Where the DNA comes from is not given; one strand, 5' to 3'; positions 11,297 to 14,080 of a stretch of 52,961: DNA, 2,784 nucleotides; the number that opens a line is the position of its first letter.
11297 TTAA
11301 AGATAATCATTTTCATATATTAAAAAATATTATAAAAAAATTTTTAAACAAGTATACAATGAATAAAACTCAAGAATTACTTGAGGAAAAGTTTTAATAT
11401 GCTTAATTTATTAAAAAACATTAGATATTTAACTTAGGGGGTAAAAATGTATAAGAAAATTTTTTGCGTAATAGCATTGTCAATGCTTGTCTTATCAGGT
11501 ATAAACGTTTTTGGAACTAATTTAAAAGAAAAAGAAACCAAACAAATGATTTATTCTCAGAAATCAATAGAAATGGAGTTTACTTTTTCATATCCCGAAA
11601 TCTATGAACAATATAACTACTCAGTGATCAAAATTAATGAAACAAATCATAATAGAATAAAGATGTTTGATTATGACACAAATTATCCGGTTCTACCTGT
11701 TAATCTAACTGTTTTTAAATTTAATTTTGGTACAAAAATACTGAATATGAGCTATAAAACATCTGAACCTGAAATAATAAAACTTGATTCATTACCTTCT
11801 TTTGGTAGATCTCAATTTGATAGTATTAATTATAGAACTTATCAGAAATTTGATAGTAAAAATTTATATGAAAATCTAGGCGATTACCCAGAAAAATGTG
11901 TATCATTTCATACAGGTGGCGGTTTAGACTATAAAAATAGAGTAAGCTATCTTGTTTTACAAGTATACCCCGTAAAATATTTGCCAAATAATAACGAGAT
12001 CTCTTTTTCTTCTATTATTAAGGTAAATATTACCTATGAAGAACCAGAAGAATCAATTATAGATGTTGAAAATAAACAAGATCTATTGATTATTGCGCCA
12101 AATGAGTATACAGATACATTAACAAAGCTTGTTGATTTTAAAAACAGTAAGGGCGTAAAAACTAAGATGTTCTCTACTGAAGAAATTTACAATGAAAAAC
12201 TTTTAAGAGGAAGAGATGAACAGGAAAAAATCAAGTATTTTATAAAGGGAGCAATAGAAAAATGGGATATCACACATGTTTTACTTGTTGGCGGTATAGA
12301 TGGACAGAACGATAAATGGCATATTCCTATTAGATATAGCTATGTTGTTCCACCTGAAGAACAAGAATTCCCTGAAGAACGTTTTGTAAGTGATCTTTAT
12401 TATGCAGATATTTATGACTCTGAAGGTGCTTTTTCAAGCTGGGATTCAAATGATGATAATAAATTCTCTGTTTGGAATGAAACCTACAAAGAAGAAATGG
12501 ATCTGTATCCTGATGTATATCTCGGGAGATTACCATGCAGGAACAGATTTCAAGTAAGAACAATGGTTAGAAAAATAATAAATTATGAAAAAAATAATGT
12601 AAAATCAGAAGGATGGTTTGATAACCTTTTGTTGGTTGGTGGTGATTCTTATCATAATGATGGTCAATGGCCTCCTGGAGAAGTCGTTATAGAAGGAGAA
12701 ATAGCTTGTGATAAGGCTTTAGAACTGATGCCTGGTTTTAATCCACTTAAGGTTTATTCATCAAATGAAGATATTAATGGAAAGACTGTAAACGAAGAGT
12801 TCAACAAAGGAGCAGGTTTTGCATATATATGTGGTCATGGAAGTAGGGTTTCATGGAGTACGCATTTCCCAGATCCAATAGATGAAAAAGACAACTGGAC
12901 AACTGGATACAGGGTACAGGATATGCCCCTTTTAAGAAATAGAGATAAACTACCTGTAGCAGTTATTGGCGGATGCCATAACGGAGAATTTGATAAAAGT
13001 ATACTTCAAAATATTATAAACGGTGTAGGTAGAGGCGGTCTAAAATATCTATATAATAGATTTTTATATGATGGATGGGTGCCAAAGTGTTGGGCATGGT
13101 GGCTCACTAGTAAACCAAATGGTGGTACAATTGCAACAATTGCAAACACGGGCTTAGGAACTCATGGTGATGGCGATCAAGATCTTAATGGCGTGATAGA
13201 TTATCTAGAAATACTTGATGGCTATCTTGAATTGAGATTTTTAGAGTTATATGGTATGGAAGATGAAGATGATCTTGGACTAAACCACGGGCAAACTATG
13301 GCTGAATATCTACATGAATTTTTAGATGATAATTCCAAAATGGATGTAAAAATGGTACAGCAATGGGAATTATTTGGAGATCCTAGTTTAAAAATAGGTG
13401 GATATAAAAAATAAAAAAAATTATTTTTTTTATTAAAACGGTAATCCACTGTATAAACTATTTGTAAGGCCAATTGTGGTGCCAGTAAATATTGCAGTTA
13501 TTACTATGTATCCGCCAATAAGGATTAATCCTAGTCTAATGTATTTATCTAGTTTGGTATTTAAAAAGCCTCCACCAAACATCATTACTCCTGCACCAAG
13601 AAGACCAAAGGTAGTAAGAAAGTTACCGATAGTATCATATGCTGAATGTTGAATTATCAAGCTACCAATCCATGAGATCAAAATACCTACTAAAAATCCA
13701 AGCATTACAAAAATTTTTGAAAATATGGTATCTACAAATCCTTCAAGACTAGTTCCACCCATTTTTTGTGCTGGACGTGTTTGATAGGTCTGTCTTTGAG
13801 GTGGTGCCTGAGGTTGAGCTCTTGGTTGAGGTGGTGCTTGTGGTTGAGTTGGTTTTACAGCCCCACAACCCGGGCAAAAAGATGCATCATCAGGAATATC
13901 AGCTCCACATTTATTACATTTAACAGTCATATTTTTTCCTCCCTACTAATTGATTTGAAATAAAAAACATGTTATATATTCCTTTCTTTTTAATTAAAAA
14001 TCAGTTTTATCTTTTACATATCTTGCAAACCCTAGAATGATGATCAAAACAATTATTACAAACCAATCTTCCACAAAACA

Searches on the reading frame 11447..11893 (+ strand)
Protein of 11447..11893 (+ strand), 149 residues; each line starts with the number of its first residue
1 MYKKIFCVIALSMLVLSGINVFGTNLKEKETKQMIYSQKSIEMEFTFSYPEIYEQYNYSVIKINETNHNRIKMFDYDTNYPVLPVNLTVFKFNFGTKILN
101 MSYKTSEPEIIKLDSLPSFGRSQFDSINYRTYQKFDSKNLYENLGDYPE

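Call 100: find_encoding_contigs(protein=window:11447-11893:+, flank=10000, max_places=6)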
Protein window:11447-11893:+ (149 aa): no gene with exactly this product is on record in the collection.

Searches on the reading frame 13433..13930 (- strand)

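Call 12: search_protein_families(library=pfam, max_evalue=0.01, proteins=[window:13433-13930:-])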
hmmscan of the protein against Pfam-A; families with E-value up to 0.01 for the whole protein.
window:13433-13930:- (165 aa): 5 families
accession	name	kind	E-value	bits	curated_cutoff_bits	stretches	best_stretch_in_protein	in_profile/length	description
PF13240.11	Zn_Ribbon_1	-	5.9e-08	32.7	25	1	4-24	1-21/23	zinc-ribbon domain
PF13248.11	Zn_ribbon_3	-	9.5e-05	22.2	27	1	2-25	2-25/26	zinc-ribbon domain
PF12773.13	DZR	-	0.00025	21.6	27.3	1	5-23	1-19/45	Double zinc ribbon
PF24463.1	DUF7577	-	0.0083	16.2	28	0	2-24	2-24/27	Domain of unknown function (DUF7577)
PF17032.10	Zn_ribbon_15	-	0.0099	17.1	28.9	0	4-23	54-73/73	zinc-ribbon family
